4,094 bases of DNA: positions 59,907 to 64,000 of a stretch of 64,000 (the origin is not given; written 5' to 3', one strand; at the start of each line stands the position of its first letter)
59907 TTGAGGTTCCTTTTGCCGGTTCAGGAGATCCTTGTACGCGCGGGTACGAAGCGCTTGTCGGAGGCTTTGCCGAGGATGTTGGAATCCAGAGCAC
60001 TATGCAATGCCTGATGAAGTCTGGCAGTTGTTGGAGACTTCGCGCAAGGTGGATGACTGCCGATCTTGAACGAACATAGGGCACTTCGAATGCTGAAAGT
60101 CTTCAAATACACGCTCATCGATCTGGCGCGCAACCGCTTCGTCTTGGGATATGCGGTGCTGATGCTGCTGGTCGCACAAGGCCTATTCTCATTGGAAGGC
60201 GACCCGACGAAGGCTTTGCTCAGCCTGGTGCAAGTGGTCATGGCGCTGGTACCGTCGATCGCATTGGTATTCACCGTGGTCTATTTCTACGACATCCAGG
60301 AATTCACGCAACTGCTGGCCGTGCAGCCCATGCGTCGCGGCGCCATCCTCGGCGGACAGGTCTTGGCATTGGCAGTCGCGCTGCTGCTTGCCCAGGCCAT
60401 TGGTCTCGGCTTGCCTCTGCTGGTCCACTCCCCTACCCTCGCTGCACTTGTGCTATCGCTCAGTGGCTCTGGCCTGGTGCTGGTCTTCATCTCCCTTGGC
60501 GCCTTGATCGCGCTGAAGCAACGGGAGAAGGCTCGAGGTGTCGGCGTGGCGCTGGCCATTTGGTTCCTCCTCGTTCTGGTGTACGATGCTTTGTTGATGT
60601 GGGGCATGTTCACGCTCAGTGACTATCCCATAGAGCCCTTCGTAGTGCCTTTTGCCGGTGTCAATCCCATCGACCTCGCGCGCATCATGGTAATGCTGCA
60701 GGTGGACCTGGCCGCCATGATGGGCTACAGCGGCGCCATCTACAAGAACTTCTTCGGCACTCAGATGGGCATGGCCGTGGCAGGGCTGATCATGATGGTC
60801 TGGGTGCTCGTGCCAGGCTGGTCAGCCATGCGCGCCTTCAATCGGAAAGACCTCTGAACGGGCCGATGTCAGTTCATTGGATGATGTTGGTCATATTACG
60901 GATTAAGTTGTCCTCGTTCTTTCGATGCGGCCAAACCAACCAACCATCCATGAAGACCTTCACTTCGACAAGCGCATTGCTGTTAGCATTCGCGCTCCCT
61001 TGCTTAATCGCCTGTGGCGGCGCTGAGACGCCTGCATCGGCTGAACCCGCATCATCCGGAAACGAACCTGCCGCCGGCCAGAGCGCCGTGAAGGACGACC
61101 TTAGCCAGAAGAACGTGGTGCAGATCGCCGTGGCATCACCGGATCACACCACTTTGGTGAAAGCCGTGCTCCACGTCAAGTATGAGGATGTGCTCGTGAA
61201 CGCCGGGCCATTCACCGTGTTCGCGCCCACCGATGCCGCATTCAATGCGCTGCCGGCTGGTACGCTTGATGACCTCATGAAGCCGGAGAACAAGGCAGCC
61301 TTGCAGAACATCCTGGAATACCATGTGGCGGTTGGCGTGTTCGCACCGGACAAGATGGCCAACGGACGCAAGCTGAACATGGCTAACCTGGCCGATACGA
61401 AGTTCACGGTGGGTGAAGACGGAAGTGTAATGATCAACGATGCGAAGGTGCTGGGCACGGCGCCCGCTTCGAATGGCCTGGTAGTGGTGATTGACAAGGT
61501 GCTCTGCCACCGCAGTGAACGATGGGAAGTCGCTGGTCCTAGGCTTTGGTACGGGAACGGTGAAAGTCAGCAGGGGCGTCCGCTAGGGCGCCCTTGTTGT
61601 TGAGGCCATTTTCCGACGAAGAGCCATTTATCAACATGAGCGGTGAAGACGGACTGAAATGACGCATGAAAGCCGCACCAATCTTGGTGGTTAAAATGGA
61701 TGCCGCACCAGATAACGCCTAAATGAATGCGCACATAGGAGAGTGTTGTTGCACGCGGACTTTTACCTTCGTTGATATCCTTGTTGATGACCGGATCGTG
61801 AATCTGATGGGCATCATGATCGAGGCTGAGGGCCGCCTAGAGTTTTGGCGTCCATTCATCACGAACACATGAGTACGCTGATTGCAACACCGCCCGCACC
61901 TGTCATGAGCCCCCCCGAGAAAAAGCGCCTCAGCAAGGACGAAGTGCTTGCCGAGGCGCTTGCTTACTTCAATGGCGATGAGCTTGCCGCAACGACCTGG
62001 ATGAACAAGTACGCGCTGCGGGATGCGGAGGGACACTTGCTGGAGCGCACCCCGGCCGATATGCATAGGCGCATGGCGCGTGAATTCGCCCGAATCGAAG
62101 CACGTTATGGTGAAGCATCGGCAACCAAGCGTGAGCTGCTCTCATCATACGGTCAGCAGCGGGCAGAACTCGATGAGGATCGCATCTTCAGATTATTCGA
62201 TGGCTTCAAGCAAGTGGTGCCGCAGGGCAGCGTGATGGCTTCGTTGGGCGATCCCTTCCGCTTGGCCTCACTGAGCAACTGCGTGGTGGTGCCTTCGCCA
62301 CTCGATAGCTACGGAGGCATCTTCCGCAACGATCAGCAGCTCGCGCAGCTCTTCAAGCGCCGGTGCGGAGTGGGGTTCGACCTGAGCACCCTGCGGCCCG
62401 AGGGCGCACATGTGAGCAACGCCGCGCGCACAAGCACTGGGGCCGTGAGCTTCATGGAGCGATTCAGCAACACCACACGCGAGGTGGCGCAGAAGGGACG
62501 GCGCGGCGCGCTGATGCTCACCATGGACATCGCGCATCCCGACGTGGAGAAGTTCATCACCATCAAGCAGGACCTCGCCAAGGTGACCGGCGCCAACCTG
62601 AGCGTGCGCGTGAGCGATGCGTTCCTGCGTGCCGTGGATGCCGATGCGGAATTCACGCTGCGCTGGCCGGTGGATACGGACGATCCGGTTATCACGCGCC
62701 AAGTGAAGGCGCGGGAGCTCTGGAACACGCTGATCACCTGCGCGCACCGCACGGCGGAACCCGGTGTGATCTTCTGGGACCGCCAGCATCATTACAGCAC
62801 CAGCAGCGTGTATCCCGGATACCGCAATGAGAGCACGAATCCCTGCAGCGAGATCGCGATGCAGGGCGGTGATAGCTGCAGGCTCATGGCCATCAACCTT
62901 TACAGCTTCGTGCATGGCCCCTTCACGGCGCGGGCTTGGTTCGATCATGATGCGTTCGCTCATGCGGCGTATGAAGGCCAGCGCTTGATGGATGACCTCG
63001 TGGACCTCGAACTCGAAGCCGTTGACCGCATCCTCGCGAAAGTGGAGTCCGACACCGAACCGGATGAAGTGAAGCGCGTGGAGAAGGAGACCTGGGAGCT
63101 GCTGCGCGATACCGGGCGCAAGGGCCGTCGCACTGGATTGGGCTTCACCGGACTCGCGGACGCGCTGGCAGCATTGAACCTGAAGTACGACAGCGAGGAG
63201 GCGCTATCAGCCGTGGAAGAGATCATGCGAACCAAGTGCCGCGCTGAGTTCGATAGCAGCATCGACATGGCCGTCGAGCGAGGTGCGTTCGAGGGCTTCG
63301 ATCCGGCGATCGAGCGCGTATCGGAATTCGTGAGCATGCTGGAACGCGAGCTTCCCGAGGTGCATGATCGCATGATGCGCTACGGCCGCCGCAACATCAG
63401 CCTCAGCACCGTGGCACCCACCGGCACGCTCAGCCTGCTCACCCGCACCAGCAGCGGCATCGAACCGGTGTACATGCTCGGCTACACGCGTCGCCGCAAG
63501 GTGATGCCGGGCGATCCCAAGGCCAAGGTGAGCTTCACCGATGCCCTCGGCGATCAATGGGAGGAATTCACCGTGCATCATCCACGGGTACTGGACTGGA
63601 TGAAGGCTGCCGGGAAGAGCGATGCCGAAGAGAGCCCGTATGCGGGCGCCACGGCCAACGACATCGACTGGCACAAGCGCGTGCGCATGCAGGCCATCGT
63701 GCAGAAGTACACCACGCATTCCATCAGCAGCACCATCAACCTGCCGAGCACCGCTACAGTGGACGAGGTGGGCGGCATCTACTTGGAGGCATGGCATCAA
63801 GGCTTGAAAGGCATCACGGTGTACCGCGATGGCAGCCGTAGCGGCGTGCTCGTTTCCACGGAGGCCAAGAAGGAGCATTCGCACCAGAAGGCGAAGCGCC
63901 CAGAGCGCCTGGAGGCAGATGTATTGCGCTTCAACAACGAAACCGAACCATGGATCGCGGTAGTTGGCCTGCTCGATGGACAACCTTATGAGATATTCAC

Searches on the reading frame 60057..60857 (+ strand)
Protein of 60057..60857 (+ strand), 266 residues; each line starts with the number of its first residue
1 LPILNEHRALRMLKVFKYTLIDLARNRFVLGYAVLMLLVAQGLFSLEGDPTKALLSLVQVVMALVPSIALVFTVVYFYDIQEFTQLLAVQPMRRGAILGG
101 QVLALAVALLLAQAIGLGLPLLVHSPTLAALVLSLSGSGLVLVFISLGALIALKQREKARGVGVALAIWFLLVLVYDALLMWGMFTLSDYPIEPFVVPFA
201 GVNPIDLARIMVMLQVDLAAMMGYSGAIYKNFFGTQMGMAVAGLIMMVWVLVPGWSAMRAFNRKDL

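Call 77: search_protein_families(library=pfam, max_evalue=0.001, proteins=[window:60057-60857:+])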
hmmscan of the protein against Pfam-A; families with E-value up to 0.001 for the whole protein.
window:60057-60857:+ (266 aa): 1 family
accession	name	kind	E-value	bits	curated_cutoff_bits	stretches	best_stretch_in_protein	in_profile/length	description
PF12679.13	ABC2_membrane_2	-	8.9e-05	22.3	27.2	1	87-266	102-283/283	ABC-2 family transporter protein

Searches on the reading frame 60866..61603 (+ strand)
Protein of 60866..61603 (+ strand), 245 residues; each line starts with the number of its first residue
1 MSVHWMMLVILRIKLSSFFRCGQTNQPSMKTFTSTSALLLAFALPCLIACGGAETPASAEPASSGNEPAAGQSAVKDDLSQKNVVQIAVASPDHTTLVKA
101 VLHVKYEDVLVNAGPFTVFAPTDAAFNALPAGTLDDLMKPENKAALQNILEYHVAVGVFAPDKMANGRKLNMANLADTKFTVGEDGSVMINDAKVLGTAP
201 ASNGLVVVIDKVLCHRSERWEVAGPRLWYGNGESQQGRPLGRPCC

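Call 77: search_protein_families(library=pfam, max_evalue=0.001, proteins=[window:60866-61603:+])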
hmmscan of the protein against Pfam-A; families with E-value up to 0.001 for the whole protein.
window:60866-61603:+ (245 aa): 1 family
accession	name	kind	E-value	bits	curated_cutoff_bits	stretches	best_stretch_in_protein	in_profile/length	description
PF02469.27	Fasciclin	-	6.8e-27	94.6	22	1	93-213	2-121/123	Fasciclin domain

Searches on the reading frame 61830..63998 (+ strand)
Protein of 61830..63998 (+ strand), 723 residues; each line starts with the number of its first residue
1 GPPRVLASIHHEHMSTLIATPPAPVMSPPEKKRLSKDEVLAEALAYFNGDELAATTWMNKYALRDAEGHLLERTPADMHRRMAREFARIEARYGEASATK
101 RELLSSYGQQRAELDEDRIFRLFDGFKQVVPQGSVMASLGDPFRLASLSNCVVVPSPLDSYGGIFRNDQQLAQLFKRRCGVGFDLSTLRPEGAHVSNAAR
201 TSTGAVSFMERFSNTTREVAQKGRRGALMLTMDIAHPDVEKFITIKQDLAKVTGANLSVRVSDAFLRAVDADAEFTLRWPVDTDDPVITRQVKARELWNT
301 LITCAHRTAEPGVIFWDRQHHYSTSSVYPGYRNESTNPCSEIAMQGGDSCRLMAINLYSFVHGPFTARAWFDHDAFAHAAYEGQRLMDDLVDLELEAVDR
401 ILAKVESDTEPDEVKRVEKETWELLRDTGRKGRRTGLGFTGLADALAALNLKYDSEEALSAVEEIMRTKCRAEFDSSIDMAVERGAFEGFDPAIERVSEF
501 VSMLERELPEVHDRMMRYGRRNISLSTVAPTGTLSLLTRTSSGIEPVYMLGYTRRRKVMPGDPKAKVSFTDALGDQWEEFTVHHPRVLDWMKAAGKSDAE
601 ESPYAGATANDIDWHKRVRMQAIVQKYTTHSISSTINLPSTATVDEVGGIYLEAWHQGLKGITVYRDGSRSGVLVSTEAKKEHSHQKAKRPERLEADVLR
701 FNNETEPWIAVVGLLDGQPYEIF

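Call 52: search_protein_families(library=ncbifam, max_evalue=0.01, proteins=[window:61830-63998:+])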
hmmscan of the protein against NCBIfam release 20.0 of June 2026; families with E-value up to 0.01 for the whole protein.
window:61830-63998:+ (723 aa): 21 families
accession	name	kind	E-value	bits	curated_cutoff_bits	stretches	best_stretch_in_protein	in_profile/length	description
TIGR02504.1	NrdJ_Z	equivalog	6e-148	494.1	399.95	1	55-673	3-604/606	adenosylcobalamin-dependent ribonucleoside-diphosphate reductase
NF006417.0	PRK08665.1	equivalog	1.8e-105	353.9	961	2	53-404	16-342/759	vitamin B12-dependent ribonucleotide reductase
NF005010.0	PRK06406.1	subfamily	8.6e-79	265.6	1125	1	143-694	244-743/771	vitamin B12-dependent ribonucleotide reductase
NF005401.0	PRK06948.1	subfamily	1.1e-65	222.5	906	2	429-681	360-596/604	ribonucleotide reductase-like protein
NF005991.0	PRK08115.1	equivalog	3.2e-64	217.3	854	3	430-689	543-791/858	vitamin B12-dependent ribonucleotide reductase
NF005122.0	PRK06556.1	equivalog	1.3e-61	208.5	859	4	254-391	287-415/960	vitamin B12-dependent ribonucleotide reductase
TIGR02506.1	NrdE_NrdA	equivalog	8.3e-57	193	341.05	2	290-661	246-609/616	ribonucleoside-diphosphate reductase subunit alpha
NF006207.0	PRK08332.1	equivalog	6.3e-52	176.2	2400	2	339-710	1242-1595/1684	vitamin B12-dependent ribonucleotide reductase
NF005736.0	PRK07562.1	equivalog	2.5e-47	161.2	1737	3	255-494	397-604/1222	vitamin B12-dependent ribonucleotide reductase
NF006577.0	PRK09102.1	equivalog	2.4e-36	125.2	620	2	159-348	101-292/604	ribonucleoside-diphosphate reductase subunit alpha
NF005101.0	PRK06539.1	equivalog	3.2e-30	104.8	988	2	145-285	221-365/822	ribonucleoside-diphosphate reductase subunit alpha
NF006665.0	PRK09209.1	equivalog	8.9e-30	103.6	1057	3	148-280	234-370/761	ribonucleoside-diphosphate reductase subunit alpha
NF005544.0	PRK07207.1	equivalog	5.8e-28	97.2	965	3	426-682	651-925/965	ribonucleoside-diphosphate reductase subunit alpha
NF006279.0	PRK08447.1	equivalog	1.2e-26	93.4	1082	2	147-285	212-354/789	ribonucleoside-diphosphate reductase subunit alpha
NF005483.0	PRK07088.1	equivalog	1.4e-26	92.9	1214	2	418-552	529-666/764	ribonucleoside-diphosphate reductase subunit alpha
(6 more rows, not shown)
